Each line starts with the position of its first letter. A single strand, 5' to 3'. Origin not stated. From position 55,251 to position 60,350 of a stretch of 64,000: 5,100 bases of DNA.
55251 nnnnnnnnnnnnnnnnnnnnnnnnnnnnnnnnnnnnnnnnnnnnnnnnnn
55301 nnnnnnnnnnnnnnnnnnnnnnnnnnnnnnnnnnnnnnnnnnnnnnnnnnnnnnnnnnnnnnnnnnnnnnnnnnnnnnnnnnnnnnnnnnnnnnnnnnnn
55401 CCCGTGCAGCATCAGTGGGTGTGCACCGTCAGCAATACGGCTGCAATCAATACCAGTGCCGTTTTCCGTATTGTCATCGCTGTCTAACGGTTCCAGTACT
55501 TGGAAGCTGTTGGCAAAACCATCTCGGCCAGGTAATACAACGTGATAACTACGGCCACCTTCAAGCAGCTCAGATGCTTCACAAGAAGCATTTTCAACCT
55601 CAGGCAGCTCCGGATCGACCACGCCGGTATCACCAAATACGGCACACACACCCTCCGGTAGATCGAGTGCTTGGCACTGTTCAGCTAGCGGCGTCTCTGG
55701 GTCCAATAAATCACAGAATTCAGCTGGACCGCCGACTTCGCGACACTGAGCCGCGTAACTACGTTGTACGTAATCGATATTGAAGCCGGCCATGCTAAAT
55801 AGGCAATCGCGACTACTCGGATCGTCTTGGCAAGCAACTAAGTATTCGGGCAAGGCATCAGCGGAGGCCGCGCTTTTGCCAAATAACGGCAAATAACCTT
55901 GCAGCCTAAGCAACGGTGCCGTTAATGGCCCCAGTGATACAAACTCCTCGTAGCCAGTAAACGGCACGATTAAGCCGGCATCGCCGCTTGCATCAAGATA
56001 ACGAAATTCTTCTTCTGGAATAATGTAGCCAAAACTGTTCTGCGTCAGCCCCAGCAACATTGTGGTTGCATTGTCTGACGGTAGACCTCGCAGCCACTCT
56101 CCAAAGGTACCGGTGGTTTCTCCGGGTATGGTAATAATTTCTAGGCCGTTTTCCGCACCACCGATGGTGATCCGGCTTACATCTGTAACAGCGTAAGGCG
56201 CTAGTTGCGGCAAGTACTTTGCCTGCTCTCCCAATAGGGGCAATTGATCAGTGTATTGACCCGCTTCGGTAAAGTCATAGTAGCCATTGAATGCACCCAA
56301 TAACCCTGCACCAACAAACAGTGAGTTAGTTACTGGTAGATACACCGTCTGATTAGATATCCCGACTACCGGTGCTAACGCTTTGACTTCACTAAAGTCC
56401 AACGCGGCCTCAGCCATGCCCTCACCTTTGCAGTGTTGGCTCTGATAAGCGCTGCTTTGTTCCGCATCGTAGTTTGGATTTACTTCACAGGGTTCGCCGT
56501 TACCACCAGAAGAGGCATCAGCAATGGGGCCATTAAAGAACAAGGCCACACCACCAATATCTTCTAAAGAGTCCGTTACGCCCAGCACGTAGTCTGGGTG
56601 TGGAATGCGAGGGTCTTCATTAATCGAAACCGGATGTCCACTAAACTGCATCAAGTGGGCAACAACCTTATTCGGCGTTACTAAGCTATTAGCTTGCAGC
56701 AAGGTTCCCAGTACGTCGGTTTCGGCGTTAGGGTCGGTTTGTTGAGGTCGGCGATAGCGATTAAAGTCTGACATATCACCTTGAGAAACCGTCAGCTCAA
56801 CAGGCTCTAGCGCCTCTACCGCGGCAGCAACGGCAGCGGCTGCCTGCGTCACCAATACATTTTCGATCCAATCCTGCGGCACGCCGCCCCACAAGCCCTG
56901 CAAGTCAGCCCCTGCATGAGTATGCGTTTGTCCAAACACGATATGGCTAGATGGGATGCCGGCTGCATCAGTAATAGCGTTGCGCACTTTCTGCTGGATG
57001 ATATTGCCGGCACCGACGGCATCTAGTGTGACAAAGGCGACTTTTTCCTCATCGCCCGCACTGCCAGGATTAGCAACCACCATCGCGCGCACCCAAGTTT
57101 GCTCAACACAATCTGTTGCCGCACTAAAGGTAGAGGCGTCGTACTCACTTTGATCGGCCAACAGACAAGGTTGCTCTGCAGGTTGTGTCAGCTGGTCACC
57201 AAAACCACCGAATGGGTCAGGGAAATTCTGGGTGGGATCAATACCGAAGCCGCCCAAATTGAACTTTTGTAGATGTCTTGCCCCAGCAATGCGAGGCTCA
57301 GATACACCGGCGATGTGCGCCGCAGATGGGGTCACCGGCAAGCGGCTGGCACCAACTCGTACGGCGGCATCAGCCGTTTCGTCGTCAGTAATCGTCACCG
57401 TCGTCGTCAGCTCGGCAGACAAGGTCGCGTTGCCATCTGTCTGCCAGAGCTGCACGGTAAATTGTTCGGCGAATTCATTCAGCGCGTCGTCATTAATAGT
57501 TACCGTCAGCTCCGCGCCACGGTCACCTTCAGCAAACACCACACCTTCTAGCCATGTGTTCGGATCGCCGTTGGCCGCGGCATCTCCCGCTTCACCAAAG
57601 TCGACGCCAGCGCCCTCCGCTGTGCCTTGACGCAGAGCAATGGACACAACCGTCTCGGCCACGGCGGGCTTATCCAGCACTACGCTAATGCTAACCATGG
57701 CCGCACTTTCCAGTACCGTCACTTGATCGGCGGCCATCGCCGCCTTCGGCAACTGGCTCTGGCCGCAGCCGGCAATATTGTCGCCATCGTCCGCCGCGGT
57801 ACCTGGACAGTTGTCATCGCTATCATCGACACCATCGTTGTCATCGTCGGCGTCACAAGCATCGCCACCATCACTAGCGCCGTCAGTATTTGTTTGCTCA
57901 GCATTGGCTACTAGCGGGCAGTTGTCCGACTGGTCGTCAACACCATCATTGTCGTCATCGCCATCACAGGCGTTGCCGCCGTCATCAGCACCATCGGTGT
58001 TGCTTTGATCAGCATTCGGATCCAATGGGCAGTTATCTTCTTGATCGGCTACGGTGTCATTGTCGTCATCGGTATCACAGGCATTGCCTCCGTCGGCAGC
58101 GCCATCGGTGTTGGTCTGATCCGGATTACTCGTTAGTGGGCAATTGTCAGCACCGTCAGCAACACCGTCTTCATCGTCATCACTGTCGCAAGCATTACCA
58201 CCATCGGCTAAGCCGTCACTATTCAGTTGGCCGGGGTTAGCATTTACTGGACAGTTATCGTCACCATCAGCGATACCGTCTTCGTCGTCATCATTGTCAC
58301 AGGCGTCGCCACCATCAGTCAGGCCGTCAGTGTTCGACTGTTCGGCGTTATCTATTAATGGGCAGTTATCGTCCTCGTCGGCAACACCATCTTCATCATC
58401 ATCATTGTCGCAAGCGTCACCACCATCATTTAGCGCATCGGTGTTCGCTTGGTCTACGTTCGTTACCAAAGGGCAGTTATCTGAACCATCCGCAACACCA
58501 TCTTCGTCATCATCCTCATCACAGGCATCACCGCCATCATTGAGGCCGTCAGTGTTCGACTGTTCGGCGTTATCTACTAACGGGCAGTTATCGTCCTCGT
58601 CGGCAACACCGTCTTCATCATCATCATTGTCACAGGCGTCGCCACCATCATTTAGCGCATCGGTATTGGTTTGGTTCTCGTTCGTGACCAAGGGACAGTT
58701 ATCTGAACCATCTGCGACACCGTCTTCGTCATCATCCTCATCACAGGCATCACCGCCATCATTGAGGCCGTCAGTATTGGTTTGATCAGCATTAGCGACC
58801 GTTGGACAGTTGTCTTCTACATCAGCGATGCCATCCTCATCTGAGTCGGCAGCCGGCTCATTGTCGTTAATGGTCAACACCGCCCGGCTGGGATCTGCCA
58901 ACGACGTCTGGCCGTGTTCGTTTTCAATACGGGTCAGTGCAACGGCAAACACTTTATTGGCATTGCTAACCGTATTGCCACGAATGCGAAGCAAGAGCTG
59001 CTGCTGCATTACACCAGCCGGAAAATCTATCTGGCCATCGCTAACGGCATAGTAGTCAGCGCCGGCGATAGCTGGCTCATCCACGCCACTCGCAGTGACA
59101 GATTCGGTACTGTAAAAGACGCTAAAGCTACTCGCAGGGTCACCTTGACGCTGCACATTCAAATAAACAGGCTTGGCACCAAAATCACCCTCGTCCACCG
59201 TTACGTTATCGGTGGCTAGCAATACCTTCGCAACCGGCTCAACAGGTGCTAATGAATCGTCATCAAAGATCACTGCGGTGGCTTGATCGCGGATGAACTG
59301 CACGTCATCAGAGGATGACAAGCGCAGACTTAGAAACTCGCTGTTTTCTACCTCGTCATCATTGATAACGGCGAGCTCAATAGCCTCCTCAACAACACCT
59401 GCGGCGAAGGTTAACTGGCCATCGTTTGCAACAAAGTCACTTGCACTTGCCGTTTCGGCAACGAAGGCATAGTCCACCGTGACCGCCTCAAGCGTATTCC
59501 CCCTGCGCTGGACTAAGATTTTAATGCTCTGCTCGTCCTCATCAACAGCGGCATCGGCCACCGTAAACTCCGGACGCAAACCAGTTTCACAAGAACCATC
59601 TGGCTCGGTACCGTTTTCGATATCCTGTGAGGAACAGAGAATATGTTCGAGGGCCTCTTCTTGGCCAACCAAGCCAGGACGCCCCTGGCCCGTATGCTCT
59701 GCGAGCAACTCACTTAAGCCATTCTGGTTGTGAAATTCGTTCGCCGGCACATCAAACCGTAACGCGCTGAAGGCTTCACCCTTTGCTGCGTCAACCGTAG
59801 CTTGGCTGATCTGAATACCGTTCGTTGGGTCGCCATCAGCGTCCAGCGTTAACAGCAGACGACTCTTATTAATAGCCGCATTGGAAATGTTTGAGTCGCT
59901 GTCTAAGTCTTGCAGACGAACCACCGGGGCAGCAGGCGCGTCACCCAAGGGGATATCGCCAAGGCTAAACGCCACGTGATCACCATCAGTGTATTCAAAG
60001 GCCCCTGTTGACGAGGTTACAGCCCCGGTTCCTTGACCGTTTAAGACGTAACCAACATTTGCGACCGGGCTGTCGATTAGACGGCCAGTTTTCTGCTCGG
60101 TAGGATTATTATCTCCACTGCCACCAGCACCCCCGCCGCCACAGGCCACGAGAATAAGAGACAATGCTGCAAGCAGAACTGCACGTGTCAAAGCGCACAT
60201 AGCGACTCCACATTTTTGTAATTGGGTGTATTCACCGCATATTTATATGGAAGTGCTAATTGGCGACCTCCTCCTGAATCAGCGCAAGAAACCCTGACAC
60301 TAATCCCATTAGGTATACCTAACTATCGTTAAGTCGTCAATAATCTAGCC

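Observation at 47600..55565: Intragenic triplication of a CocE/NonD (S15)-like hydrolase domain, with the active-site block conserved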

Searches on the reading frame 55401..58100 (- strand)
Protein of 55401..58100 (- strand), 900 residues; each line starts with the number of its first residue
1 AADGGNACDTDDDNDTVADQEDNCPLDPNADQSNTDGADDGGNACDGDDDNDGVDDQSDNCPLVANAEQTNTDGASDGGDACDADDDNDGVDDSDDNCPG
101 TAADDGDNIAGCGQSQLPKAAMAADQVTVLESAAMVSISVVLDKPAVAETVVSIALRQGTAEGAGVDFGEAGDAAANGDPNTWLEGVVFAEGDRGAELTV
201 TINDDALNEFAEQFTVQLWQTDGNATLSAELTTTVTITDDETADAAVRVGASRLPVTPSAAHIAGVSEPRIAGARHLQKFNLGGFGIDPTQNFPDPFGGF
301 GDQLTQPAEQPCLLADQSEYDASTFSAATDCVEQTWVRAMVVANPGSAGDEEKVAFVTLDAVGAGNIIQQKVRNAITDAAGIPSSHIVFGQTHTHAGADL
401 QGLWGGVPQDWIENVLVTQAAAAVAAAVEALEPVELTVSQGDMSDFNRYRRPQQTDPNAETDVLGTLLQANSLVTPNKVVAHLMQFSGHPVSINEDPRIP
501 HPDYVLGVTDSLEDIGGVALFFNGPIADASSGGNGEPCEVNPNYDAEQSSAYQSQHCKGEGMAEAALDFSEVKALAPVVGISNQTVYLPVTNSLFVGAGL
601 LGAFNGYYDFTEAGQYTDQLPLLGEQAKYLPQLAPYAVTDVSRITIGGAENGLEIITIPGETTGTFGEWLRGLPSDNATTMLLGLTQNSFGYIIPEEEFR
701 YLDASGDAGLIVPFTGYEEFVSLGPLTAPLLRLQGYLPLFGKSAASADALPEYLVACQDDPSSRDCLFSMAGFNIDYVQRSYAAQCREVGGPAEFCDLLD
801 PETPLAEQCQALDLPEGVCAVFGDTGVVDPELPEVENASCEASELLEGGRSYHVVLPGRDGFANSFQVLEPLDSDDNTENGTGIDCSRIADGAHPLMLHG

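Call 7: search_protein_families(library=pfam, proteins=[window:55401-58100:-], max_evalue=0.01)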
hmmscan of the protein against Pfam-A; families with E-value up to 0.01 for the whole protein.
window:55401-58100:- (900 aa): 3 families
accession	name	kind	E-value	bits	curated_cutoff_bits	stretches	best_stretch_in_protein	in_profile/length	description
PF02412.23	TSP_3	-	2.7e-14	53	25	3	39-69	6-36/36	Thrombospondin type 3 repeat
PF03160.20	Calx-beta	-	9.3e-08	32.5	27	1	124-240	12-118/119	Calx-beta domain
PF04734.18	Ceramidase_alk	-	3.5e-05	23.1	32.1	1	333-496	34-210/509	Neutral/alkaline non-lysosomal ceramidase, N-terminal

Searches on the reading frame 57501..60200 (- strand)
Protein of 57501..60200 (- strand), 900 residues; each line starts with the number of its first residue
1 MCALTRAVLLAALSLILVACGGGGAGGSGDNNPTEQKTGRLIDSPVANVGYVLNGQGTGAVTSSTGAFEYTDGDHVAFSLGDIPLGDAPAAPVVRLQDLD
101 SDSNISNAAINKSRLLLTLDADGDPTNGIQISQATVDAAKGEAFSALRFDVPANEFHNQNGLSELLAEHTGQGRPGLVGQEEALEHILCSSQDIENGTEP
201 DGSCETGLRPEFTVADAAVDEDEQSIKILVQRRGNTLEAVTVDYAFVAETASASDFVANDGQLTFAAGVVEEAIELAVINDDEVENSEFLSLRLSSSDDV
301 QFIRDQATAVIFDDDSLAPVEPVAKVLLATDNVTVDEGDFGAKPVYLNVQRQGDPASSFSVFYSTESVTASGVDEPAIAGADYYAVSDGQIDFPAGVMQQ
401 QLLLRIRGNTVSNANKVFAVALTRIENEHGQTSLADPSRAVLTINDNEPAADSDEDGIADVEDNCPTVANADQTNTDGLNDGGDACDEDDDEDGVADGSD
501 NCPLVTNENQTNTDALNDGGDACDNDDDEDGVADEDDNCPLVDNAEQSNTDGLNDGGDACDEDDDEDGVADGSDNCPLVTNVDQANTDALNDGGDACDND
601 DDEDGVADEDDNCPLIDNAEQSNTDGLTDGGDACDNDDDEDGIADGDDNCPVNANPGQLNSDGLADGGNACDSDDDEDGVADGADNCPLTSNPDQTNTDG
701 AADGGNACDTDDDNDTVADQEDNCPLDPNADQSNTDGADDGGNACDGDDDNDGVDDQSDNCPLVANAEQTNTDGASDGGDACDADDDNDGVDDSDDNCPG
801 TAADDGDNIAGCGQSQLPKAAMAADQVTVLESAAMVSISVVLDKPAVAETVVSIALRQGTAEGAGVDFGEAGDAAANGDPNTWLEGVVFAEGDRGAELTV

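Call 7: search_protein_families(library=pfam, proteins=[window:57501-60200:-], max_evalue=0.01)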
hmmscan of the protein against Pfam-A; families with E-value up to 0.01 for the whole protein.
window:57501-60200:- (900 aa): 2 families
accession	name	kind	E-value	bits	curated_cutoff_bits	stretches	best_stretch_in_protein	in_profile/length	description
PF02412.23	TSP_3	-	6.7e-57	189.3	25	10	554-584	6-36/36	Thrombospondin type 3 repeat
PF03160.20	Calx-beta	-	1.5e-23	83.5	27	2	211-315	9-119/119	Calx-beta domain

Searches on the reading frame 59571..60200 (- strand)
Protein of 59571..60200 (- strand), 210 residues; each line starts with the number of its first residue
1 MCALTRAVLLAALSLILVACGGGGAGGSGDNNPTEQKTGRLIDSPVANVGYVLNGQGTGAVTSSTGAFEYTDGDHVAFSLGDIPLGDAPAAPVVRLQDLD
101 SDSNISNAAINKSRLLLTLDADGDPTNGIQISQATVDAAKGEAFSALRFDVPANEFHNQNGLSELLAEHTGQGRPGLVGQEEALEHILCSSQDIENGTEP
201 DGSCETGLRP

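Call 29: search_protein_families(library=ncbifam, proteins=[window:59571-60200:-], max_evalue=0.01)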
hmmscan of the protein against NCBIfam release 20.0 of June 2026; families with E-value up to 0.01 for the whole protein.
window:59571-60200:- (210 aa): 2 families
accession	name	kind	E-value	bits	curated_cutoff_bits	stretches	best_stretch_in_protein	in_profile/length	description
NF058595.1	invert_tail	domain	0.0083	16.5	37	0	6-38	58-90/113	lipo-invert putative C-terminal anchoring domain-containing protein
NF033865.1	fusolisin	equivalog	0.0097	14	999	0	7-37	10-41/1006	fusolisin family autotransporter serine protease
